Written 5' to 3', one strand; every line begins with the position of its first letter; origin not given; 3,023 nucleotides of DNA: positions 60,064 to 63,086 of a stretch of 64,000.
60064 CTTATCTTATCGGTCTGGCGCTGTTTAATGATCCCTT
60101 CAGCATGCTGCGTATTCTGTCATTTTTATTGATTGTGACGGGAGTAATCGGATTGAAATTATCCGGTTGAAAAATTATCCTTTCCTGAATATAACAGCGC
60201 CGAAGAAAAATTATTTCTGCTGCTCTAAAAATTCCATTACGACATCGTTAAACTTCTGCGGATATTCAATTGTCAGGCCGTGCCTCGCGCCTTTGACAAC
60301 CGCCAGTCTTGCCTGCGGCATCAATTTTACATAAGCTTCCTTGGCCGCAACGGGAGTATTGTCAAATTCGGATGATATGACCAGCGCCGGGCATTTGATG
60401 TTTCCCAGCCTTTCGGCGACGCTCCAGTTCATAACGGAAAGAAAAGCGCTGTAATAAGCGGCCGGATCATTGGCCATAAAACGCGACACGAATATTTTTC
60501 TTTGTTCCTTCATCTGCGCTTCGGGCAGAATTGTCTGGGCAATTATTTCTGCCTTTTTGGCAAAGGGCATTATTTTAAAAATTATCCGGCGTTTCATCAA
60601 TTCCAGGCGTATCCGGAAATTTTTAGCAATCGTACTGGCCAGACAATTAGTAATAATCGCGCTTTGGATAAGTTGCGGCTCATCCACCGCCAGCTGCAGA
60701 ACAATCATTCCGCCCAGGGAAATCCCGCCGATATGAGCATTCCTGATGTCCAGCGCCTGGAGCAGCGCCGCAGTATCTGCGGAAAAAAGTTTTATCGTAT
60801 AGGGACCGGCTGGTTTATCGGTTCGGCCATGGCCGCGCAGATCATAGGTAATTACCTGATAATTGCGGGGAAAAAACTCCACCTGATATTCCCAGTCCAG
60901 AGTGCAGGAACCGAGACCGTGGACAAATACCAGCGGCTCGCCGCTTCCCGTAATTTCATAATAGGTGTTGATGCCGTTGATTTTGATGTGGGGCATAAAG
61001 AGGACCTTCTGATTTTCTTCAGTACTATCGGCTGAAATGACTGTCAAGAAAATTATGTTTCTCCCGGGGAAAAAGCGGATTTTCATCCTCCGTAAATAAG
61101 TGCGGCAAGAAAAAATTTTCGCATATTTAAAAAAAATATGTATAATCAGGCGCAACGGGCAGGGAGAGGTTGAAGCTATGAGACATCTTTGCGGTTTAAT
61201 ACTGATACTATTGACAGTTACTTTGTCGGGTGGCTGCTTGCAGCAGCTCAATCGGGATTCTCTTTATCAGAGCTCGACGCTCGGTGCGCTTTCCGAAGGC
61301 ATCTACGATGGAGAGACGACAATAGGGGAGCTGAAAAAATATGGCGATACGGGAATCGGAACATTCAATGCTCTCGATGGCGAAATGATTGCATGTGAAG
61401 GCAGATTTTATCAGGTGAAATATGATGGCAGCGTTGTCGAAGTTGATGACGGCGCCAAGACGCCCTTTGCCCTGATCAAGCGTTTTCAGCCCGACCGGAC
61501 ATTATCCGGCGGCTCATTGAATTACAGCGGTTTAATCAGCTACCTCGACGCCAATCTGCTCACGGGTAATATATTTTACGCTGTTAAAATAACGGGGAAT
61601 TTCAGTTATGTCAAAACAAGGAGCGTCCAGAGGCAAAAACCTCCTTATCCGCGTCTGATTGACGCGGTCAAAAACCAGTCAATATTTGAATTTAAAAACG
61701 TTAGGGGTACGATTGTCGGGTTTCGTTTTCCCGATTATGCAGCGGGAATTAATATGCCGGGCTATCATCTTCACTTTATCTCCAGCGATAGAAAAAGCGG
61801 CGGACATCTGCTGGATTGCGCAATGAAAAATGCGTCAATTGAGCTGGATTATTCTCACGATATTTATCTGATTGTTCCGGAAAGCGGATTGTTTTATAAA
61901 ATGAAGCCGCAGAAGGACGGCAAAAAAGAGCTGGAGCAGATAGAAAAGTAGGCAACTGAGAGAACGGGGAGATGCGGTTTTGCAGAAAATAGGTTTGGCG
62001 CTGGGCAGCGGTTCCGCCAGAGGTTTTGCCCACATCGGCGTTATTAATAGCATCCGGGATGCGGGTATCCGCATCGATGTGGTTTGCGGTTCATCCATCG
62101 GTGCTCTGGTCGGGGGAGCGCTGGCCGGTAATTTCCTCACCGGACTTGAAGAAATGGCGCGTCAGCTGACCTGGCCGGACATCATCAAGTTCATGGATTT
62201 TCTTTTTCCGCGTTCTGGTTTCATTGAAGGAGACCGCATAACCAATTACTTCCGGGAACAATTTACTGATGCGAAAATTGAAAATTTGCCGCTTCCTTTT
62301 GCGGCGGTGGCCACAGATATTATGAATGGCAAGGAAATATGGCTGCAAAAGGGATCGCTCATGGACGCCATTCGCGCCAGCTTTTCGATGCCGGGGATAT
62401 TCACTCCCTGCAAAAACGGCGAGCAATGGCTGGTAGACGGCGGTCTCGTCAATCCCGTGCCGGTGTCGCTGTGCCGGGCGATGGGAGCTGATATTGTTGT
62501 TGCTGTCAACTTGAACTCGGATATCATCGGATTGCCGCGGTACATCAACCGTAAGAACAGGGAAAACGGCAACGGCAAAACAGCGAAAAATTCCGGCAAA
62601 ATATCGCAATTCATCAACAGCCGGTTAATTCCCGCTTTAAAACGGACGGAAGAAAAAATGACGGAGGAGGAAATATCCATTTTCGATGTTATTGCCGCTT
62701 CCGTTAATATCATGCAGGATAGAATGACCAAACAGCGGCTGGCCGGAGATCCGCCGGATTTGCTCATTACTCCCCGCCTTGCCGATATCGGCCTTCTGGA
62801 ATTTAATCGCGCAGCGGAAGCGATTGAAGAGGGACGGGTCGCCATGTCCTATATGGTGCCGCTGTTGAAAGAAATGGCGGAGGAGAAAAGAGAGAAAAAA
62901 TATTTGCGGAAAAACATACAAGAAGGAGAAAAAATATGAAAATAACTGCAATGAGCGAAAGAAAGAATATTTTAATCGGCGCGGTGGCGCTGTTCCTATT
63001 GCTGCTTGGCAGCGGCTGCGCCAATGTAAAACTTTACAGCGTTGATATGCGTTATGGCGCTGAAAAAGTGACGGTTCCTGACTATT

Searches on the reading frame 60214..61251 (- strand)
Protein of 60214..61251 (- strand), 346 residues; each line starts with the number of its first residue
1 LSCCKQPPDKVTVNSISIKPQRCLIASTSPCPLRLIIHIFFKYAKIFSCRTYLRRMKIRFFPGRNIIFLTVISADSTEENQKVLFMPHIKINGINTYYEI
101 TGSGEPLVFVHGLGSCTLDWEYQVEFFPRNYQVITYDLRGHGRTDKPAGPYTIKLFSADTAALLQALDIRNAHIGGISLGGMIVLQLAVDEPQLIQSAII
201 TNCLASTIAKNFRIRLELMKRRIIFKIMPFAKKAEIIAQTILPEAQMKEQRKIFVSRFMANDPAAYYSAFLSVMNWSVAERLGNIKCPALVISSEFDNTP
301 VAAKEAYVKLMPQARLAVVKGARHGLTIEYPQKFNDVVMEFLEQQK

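Call 66: search_protein_families(library=pfam, proteins=[window:60214-61251:-], max_evalue=0.00001)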
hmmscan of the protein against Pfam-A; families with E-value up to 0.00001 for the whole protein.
window:60214-61251:- (346 aa): 3 families
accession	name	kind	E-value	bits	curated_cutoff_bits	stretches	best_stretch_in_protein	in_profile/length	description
PF00561.26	Abhydrolase_1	-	5.6e-23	82.3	25.8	1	106-203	2-102/245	alpha/beta hydrolase fold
PF12697.13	Abhydrolase_6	-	1e-19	72.5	26.3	1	107-336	1-216/217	Alpha/beta hydrolase family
PF12146.15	Hydrolase_4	-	1.5e-13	51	27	1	107-329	7-237/239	Serine aminopeptidase, S33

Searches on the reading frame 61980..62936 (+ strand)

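Call 66: search_protein_families(library=pfam, proteins=[window:61980-62936:+], max_evalue=0.00001)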
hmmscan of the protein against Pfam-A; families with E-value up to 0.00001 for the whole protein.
window:61980-62936:+ (319 aa): 1 family
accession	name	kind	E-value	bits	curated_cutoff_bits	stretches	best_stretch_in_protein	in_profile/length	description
PF01734.28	Patatin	-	3.3e-27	96.4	27.7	1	6-163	1-188/191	Patatin-like phospholipase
